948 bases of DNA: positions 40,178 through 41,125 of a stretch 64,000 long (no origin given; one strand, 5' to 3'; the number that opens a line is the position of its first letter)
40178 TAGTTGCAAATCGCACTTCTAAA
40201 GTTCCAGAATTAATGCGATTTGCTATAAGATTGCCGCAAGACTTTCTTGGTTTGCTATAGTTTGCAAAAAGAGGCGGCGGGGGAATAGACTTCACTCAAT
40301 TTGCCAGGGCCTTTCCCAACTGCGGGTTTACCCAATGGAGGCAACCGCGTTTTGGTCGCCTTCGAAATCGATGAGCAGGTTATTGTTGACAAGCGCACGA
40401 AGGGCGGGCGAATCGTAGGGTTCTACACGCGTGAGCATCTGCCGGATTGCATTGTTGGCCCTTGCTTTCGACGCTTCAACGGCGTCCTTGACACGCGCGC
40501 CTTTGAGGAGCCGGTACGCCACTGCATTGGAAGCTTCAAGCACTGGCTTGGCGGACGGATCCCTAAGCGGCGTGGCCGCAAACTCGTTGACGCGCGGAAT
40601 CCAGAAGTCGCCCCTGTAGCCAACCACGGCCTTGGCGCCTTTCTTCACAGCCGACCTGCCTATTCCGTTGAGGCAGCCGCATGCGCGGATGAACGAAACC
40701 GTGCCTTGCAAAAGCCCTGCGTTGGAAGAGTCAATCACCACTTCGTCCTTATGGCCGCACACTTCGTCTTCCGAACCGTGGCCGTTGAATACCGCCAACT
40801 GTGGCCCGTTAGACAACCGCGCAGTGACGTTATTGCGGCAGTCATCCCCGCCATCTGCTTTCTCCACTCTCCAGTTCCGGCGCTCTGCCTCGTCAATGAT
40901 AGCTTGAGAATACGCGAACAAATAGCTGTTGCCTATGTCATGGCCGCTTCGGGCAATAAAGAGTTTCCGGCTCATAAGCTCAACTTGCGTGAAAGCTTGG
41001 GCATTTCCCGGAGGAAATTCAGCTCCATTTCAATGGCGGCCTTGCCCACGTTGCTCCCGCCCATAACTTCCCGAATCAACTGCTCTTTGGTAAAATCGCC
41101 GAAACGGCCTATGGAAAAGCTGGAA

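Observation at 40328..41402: Overlapping 3-gene operon: two small paralog-like proteins plus a minimal caspase/CHAT-like protein (candidate novel accessory or defence module)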

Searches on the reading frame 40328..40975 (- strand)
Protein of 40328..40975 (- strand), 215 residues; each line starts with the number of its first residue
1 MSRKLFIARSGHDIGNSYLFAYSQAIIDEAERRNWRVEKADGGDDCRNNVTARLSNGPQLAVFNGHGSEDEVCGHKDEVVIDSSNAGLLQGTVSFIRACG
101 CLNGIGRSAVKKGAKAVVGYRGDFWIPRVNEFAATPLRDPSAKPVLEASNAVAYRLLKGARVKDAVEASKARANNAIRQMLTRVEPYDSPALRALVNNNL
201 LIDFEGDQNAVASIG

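Call 4: search_protein_families(library=pfam, proteins=[window:40328-40975:-], max_evalue=1)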
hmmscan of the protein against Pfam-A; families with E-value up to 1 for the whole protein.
window:40328-40975:- (215 aa): 1 family
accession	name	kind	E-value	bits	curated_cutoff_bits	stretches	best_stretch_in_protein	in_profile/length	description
PF01364.23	Peptidase_C25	-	0.0014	18.3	23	1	27-103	209-273/374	Peptidase family C25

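Call 5: search_protein_families(library=ncbifam, proteins=[window:40328-40975:-], max_evalue=1)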
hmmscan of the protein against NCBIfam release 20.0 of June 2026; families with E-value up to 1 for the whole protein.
window:40328-40975:- (215 aa): 2 families
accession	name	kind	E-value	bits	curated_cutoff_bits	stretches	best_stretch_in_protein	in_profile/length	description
NF009077.0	PRK12412.1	equivalog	0.13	11.5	385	1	149-182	218-251/274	pyridoxine/pyridoxal/pyridoxamine kinase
NF051900.1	BetGalacBglBAgro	equivalog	0.2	10.6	420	1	135-185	236-286/333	beta-galactosidase BglB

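Call 6: search_protein_families(library=padloc, proteins=[window:40328-40975:-], max_evalue=1)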
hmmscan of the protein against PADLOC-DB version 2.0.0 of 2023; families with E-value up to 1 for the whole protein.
window:40328-40975:- (215 aa): 0 families

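Call 7: search_protein_families(library=phrogs, proteins=[window:40328-40975:-], max_evalue=1)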
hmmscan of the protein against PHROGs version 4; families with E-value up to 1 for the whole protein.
window:40328-40975:- (215 aa): 0 families

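Call 9: find_homologous_proteins(query=window:40328-40975:-)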
Query window:40328-40975:- (215 aa): 17 proteins with E <= 0.001 among 430 candidates.
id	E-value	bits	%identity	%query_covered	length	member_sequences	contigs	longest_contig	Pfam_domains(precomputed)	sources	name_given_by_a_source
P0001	9.6e-138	475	100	100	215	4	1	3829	-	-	-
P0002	1.2e-88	314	66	98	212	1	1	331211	-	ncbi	-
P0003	3.1e-87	310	65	99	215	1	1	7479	-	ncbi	-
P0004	1.0e-86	308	65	99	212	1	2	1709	-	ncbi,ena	-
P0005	1.9e-85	304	66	99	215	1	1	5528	-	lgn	-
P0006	2.9e-85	303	63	96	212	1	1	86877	-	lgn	-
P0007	2.0e-79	284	61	98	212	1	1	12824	-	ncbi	-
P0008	9.1e-78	279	62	98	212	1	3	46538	-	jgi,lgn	-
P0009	5.1e-74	267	59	97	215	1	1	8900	-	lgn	-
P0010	3.6e-73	264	60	98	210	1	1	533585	-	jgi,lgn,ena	-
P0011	3.7e-72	260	58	95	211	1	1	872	-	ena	-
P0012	1.2e-70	256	56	99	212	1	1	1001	-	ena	-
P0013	2.0e-70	255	59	90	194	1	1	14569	-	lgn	-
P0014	2.8e-70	254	56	99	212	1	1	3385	-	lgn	-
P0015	5.4e-60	221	49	97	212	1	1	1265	-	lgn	-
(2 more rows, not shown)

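Call 10: search_solved_structures(query=window:40328-40975:-, max_evalue=10, show_alignments=3)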
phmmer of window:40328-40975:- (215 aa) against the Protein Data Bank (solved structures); distinct sequences matched with E-value up to 10: 6.
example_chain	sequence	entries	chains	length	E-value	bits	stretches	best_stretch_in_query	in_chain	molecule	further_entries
4rkq_A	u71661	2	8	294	0.17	14.9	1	12-95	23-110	Transcriptional regulator, LacI family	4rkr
7sqc_M0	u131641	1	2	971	0.57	13.2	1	133-189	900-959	FAP221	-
7n6g_1P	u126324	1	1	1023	0.58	13.2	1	133-189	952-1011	HTH_9 domain-containing protein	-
1knq_A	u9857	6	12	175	1.5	11.8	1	103-164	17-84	Gluconate kinase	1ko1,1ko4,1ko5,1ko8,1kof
7br1_A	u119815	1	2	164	2.2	11.3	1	13-64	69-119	Hydroxynitrile lyase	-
7bow_A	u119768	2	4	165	2.2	11.3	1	13-64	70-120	Hydroxynitrile lyase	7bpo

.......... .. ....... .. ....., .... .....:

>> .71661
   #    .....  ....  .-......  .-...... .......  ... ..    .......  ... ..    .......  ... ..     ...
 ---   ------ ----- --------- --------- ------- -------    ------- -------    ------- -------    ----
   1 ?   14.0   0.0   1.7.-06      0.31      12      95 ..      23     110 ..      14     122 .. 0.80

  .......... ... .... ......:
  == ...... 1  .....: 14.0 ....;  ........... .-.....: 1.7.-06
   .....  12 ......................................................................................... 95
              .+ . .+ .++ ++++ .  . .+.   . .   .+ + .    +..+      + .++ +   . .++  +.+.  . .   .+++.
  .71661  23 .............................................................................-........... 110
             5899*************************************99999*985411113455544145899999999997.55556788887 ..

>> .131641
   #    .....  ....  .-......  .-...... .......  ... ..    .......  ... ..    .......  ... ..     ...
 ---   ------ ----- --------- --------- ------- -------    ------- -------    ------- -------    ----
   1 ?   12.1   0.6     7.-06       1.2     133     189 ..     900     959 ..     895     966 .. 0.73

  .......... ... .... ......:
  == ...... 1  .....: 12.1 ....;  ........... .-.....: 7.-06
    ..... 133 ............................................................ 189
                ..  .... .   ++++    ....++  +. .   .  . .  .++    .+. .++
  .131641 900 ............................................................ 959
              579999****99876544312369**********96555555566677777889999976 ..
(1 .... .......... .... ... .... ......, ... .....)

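Call 12: find_encoding_contigs(protein=P0002, flank=6000, max_places=3)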
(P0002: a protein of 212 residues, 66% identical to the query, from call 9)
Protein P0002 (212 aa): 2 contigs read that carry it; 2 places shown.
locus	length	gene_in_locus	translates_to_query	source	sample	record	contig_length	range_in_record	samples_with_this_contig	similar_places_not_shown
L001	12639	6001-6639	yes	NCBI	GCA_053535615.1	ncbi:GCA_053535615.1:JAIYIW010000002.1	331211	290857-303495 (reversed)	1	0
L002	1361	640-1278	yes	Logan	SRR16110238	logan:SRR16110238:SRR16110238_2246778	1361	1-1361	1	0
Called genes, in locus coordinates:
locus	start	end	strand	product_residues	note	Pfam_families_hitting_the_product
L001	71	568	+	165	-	-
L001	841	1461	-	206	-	-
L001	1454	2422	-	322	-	PF02082:Rrf2 (faint), PF12802:MarR_2 (faint), PF13545:HTH_Crp_2 (faint), PF25213:HVO_A0261_N (faint), PF01978:TrmB (faint), PF13463:HTH_27 (faint), PF01022:HTH_5 (faint), PF24271:HVO_2833_C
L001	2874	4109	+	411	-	PF13173:AAA_14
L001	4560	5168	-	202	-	PF12686:DUF3800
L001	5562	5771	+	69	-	-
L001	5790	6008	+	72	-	-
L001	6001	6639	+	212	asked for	-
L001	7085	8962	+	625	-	PF00004:AAA (faint), PF09848:SLFN-g3_helicase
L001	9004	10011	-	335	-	PF13391:HNH_2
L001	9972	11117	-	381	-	PF00145:DNA_methylase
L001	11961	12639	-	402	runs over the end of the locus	PF13173:AAA_14, PF13635:DUF4143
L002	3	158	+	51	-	?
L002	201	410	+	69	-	-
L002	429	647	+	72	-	-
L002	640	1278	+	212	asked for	-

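Call 13: find_encoding_contigs(protein=P0010, flank=6000, max_places=3)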
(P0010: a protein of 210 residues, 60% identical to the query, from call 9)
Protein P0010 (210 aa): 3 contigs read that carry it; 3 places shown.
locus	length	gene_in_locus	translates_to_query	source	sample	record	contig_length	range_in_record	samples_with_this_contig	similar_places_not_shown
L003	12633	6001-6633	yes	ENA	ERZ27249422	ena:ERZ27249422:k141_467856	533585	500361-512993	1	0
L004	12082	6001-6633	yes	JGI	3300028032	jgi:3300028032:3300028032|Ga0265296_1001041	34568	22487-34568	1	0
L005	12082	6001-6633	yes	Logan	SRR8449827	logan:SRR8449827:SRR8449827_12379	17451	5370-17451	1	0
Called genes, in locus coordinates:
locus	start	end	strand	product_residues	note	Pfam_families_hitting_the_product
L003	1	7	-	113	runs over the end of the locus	-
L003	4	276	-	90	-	-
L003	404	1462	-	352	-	PF07494:Reg_prop (faint), PF08450:SGL (faint), PF06739:SBBP (faint), PF24684:Vgb_lyase, PF01436:NHL (faint)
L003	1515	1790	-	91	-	-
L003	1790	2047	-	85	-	-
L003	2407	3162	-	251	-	PF19502:DUF6036 (weak)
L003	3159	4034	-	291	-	PF01022:HTH_5 (faint), PF01047:MarR (faint), PF01978:TrmB (faint), PF12802:MarR_2 (faint), PF12840:HTH_20 (faint), PF13412:HTH_24 (faint), PF25212:HVO_A0114 (weak), PF25213:HVO_A0261_N (faint), +1 more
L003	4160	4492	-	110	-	PF02452:PemK_toxin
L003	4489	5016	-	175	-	-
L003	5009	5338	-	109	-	PF13601:HTH_34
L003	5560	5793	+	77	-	-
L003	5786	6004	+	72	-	-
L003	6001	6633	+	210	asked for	-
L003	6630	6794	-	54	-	PF01381:HTH_3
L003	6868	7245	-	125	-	PF09946:DUF2178 (weak)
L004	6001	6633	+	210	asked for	-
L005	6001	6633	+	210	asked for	-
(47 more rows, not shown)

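Call 20: search_protein_representatives(protein=window:40328-40975:-)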
Query: 215 residues. Proteins with E-value up to 0.001 (for the whole library): 600; up to 1e-10: 269; up to 1e-30: 18. The best 150 are listed.
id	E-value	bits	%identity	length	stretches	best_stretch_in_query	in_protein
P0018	7.0e-62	225.2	49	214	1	3-210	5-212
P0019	2.2e-49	184.4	43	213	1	4-210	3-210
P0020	4.6e-43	163.8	42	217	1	3-211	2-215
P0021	2.0e-40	155.2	40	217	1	1-210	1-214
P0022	1.4e-39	152.4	40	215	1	1-207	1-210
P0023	1.4e-39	152.3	39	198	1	3-200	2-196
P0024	1.6e-39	152.2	41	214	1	4-211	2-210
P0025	8.3e-39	149.9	44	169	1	48-210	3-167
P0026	1.2e-37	146.0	56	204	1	1-141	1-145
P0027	6.7e-36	140.4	37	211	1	6-210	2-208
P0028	8.1e-36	140.1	44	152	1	62-210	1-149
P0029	1.1e-34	136.4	43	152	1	1-138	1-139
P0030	1.2e-33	133.0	44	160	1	4-149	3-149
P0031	3.7e-32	128.1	36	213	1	3-211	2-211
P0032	4.0e-32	128.0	62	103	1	110-211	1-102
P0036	1.3e-30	123.1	33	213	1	5-208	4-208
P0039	1.1e-29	120.1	31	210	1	5-211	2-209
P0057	3.0e-25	105.6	31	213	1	6-211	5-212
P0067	8.0e-24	100.9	30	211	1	3-198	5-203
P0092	2.8e-20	89.4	30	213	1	5-210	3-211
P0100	4.8e-20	88.6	28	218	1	3-200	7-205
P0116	7.6e-19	84.7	27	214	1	1-197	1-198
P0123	2.5e-18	83.0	29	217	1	2-210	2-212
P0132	1.0e-17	81.0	30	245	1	4-190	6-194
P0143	5.2e-17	78.7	26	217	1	2-187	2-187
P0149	8.2e-17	78.0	26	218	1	8-210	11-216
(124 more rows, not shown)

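Call 23: predict_structure(alignment_id=A1)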
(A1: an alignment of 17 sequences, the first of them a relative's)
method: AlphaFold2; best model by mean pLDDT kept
length: 215 residues; sequences in the alignment: 17
mean_pLDDT: 94.1   pTM: 0.91
mean pLDDT of the five models: 94.1, 93.7, 93.6, 93.1, 92.0
residues with pLDDT >= 90: 188; 70-90: 25; 50-70: 2; < 50: 0
segments of 3 or more residues with pLDDT < 50: none
pLDDT, mean of each block of 10 residues (from residue 1): 91 90 97 96 94 96 91 93 95 96 95 98 90 90 97 97 99 96 85 97 98 81
secondary structure, 60 per line:
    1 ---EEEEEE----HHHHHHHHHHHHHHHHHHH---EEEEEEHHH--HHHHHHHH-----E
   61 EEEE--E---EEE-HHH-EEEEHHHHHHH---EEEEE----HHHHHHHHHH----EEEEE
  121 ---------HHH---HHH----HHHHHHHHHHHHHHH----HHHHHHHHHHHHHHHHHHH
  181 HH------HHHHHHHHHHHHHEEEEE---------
elements in order: E4-9 H14-32 E36-41 H47-54 E60-64 E71-73 E79-82 H83-89 E93-97 H102-111 E116-120 H143-157 H162-182 H189-201 E202-206

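Call 27: fold_search(model_id=the predicted structure, library=pdb)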
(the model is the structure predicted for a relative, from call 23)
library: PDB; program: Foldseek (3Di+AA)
matches with E <= 10: 1269; with E <= 0.001: 15
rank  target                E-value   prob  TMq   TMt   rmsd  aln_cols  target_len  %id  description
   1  8tl0_A                3.8e-07  1.00  0.54  0.27   8.4       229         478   14  Structure of activated SAVED-CHAT filament (released 2024-03-06)
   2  8tl0_D                5.8e-07  1.00  0.51  0.26   8.8       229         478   15  Structure of activated SAVED-CHAT filament (released 2024-03-06)
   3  8tl0_C                1.0e-06  1.00  0.57  0.28   5.2       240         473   14  Structure of activated SAVED-CHAT filament (released 2024-03-06)
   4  8tl0_B                1.8e-06  1.00  0.51  0.26   8.4       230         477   14  Structure of activated SAVED-CHAT filament (released 2024-03-06)
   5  1cvr                  1.4e-05  1.00  0.59  0.32   4.2       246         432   12  Crystal structure of the Arg specific cysteine proteinase gingipain R (RGPB) (released 2000-03-01)
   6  4ief_B                6.5e-05  1.00  0.59  0.33   5.0       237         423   13  Complex of Porphyromonas gingivalis RgpB pro- and mature domains (released 2013-04-10)
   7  4ief_D                7.3e-05  1.00  0.62  0.34   4.8       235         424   12  Complex of Porphyromonas gingivalis RgpB pro- and mature domains (released 2013-04-10)
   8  6lu9_A                1.2e-04  0.96  0.28  0.11  17.3       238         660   13  Rat ionotropic Glutamate Delta-2 receptor in complex with 7-CKA and Calcium (released 2020-06-17)
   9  6l4y_A                3.1e-04  1.00  0.61  0.35   5.2       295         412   11  Turning an asparaginyl endopeptidase into a peptide ligase (released 2020-10-07)
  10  5kc8                  3.1e-04  0.91  0.28  0.17  17.2       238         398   12  Crystal structure of the amino-terminal domain (ATD) of iGluR Delta-2 (GluD2) (released 2016-07-27)
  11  9oop_A                3.1e-04  0.87  0.27  0.10  17.8       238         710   13  Human delta 2 receptor with R710W Cerebellar Ataxia mutation in the apo leak state (released 2025-09-24)
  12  4rbm                  4.1e-04  1.00  0.57  0.30   5.8       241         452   12  Porphyromonas gingivalis gingipain K (Kgp) catalytic and immunoglobulin superfamily-like domains (released 2014-10-08)
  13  6l4y_B                7.5e-04  1.00  0.62  0.35   5.1       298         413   10  Turning an asparaginyl endopeptidase into a peptide ligase (released 2020-10-07)
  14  9ooo_A                7.5e-04  0.82  0.28  0.09  16.8       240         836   14  Human delta 2 receptor with R710W Cerebellar Ataxia mutation in the apo closed state (released 2025-09-24)
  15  8d9h_E                8.4e-04  1.00  0.44  0.17   6.8       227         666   14  gRAMP-TPR-CHAT match PFS target RNA(Craspase) (released 2023-06-14)
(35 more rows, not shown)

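Call 29: search_solved_structures(query=A2, max_evalue=10, show_alignments=3)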
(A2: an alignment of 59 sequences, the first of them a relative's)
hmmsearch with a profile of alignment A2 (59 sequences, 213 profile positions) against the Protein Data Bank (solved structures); distinct sequences matched with E-value up to 10: 3.
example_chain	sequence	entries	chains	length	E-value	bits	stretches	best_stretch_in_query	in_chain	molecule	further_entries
1o4s_A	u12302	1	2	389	0.062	15.9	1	2-100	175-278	Aspartate aminotransferase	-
5cwb_A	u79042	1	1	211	0.3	13.7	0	136-190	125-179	Designed helical repeat protein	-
2l82_A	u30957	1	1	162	1.9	11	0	21-46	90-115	DESIGNED PROTEIN OR32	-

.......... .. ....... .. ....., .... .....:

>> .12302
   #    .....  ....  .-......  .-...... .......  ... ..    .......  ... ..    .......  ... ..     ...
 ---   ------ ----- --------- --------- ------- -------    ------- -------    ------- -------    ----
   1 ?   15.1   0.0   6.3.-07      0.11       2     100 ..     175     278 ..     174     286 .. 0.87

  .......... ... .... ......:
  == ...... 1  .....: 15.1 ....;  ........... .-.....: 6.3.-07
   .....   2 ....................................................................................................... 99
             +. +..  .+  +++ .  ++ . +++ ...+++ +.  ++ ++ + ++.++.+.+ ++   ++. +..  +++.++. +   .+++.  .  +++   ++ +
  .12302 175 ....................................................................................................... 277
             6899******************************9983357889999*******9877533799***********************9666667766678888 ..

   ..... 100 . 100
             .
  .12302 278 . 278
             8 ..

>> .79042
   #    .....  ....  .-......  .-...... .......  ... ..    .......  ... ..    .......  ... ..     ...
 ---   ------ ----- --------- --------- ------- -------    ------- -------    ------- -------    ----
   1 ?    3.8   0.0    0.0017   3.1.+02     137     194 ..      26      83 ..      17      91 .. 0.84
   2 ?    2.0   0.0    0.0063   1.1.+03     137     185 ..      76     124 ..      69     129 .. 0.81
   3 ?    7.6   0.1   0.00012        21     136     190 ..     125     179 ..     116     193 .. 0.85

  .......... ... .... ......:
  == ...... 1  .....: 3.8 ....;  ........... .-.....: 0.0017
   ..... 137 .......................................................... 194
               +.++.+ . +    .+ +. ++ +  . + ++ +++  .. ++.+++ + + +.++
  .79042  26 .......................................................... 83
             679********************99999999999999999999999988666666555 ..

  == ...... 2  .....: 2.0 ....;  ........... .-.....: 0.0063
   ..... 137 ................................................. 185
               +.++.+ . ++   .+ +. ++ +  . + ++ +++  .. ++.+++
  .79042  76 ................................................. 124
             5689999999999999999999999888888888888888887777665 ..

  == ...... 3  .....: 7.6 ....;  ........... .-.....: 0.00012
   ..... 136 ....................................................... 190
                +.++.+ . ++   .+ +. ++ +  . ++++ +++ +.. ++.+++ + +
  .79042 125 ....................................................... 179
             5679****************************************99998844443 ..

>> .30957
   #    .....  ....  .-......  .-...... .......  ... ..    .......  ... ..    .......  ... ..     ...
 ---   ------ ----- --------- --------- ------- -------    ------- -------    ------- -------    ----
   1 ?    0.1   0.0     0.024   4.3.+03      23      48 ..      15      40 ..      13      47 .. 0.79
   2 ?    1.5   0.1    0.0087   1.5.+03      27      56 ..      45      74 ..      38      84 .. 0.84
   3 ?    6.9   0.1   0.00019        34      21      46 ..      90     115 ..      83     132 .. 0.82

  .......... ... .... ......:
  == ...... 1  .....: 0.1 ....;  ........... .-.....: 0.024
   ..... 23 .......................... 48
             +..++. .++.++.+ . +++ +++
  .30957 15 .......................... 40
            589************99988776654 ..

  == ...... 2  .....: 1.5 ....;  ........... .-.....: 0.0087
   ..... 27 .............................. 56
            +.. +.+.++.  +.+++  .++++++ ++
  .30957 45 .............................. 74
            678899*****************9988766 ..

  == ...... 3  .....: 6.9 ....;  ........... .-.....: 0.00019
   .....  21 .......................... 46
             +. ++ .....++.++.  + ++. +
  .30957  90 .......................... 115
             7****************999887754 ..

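Call 30: search_protein_families(library=pfam, alignment_id=A2, max_evalue=0.1)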
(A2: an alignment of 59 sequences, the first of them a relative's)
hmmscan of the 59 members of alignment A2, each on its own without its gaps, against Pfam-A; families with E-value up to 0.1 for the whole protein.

A. member 1, P0001 (215 aa): 1 family
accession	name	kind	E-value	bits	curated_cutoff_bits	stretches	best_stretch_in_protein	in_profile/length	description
PF01364.23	Peptidase_C25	-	0.0014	18.3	23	1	27-103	209-273/374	Peptidase family C25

B. families by the number of members that match (of 59 scanned): 30 families (the first 25 are shown)
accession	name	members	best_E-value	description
PF01364.23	Peptidase_C25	4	0.0014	Peptidase family C25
PF19939.4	DUF6401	2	0.032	Family of unknown function (DUF6401)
PF05582.17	Peptidase_U57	2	0.043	YabG peptidase U57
PF03013.19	Pyr_excise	2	0.045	Pyrimidine dimer DNA glycosylase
PF10108.15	DNA_pol_B_exo2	1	0.0031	Predicted 3'-5' exonuclease related to the exonuclease domain of PolB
PF04668.17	Tsg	1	0.0033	Twisted gastrulation (Tsg) protein conserved region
PF23168.2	CUL7_CUL9_N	1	0.0043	CUL7/CUL9, N-terminal beta-barrel domain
PF19892.4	DUF6365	1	0.0067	Family of unknown function (DUF6365)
PF21025.2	Fapy_DNA_glyco_C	1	0.0084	Formamidopyrimidine-DNA glycosylase C-terminal domain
PF20031.4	DUF6437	1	0.011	Family of unknown function (DUF6437)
PF03793.24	PASTA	1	0.012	PASTA domain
PF15560.11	Imm12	1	0.02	Immunity protein 12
PF08951.15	EntA_Immun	1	0.022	Enterocin A Immunity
PF16759.12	LIG3_BRCT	1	0.022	DNA ligase 3 BRCT domain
PF20378.3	DUF6673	1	0.028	Family of unknown function (DUF6673)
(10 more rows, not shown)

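Call 32: find_related_loci(query=A1, collection=genome_contigs, flank=4000)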
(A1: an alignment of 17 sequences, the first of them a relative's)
Query A1 (215 aa) in genome_contigs; peptide patterns used: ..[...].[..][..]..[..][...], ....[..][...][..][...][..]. (x = any residue, [..] = any of these).
66 stretches matched a pattern; 2 encode a relative of the query (tblastn E <= 1e-3); 2 distinct loci.
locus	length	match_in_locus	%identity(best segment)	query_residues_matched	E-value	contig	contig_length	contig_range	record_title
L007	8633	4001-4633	69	1-211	1e-99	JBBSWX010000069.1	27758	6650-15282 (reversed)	MAG: Candidatus Micrarchaeota archaeon isolate H43-bin237_1 H43_bin237_1_000000000069, whole genome shotgun sequence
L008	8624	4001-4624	60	3-212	8e-78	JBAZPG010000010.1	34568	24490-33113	MAG: Candidatus Micrarchaeia archaeon isolate SO_2017_SWC_24 scaffold_1076_c1_LP-4_2017, whole genome shotgun sequence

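Call 33: find_homologous_proteins(query=A2, max_evalue=0.00001)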
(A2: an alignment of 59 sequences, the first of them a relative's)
Query A2 (59 sequences) (215 aa, profile of the alignment): 56 proteins with E <= 0.00001 among 6265 candidates.
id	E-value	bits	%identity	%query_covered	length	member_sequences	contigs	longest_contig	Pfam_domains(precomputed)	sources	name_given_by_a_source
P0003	9.1e-79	282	65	99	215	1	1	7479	-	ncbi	-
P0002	1.4e-77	278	66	98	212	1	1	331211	-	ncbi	-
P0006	2.8e-77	277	63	96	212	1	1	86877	-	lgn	-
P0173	2.8e-76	274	46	97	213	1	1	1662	-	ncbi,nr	ncbi:MAG: hypothetical protein Q7R47_04595 [Candidatus Diapherotrites archaeon]|nr:hypothetical prot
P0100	8.6e-75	269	28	93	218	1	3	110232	-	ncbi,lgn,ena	-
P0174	8.7e-75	269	34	87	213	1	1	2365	-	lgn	-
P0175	2.2e-74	267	41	96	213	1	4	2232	-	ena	-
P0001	6.6e-74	266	100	100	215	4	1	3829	-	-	-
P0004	7.4e-74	266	65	99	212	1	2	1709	-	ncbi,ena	-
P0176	8.4e-74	266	43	95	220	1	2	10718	-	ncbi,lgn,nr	ncbi:MAG: hypothetical protein HYW50_00565 [Candidatus Diapherotrites archaeon]|nr:hypothetical prot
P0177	9.3e-74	265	35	87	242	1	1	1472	-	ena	-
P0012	2.2e-73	264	56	99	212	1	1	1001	-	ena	-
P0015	2.9e-73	264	49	97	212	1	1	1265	-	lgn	-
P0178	6.6e-73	263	41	96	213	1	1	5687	-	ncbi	-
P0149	3.4e-72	260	26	97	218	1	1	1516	-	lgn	-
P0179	4.8e-72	260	30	88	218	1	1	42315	-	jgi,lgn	jgi:uncharacterized protein with FMN-binding domain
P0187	9.0e-70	252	30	98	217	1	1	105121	-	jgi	jgi:hypothetical protein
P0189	2.4e-69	251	33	98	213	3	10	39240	-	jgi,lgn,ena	-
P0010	5.8e-69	250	60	98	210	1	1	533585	-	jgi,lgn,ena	-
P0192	2.1e-68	248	31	95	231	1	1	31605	-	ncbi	ncbi:MAG: hypothetical protein ABIA76_04340 [Candidatus Diapherotrites archaeon]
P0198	3.6e-66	241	31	87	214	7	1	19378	-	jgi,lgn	jgi:hypothetical protein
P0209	6.3e-59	217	28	85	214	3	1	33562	-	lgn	-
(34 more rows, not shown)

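Call 34: find_encoding_contigs(protein=P0100, flank=5000, max_places=1)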
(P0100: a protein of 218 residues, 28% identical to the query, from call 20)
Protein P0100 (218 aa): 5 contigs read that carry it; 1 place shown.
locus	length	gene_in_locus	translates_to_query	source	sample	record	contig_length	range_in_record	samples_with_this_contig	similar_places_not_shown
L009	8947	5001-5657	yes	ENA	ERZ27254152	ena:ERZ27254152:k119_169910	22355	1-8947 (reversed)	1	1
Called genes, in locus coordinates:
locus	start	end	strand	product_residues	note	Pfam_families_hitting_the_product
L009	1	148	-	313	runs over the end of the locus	PF09721:Exosortase_EpsH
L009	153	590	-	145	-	-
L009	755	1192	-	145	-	-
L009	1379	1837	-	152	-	-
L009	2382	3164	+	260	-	PF03848:TehB, PF05175:MTS (weak), PF13489:Methyltransf_23 (weak), PF02353:CMAS (weak), PF13847:Methyltransf_31, PF08241:Methyltransf_11, PF08242:Methyltransf_12, PF13649:Methyltransf_25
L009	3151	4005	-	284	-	PF02517:Rce1-like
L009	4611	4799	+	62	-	-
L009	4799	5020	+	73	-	-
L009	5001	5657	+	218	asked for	-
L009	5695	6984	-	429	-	PF01204:Trehalase, PF22422:MGH1-like_GH, PF01204:Trehalase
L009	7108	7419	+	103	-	-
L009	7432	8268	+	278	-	-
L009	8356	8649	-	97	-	PF00076:RRM_1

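Call 35: find_encoding_contigs(protein=P0187, flank=5000, max_places=1)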
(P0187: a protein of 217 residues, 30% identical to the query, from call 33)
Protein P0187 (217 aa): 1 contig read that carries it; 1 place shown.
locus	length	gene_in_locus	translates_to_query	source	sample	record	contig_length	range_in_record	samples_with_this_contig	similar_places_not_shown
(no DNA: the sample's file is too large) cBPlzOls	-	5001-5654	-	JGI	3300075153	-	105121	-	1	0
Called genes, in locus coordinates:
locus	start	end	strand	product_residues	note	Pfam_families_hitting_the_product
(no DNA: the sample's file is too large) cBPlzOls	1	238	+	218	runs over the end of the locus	PF12686:DUF3800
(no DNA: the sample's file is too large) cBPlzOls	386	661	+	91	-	-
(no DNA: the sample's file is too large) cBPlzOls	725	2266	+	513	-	PF02518:HATPase_c (weak), PF13589:HATPase_c_3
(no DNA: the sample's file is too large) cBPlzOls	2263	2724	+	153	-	-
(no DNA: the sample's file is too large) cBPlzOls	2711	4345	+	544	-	-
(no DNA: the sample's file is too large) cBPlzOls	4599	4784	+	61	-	-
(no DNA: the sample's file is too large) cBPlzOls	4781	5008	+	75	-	-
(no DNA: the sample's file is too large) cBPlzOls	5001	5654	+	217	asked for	-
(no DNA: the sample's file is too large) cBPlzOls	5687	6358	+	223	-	PF12705:PDDEXK_1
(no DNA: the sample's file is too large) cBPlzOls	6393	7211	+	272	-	PF02498:Bro-N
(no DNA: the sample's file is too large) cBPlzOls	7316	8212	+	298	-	-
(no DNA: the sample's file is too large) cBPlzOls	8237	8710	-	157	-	PF01594:AI-2E_transport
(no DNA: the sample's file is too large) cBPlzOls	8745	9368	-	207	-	-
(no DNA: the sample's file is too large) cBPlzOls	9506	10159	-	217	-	-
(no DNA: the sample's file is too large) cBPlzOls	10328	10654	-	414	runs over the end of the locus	-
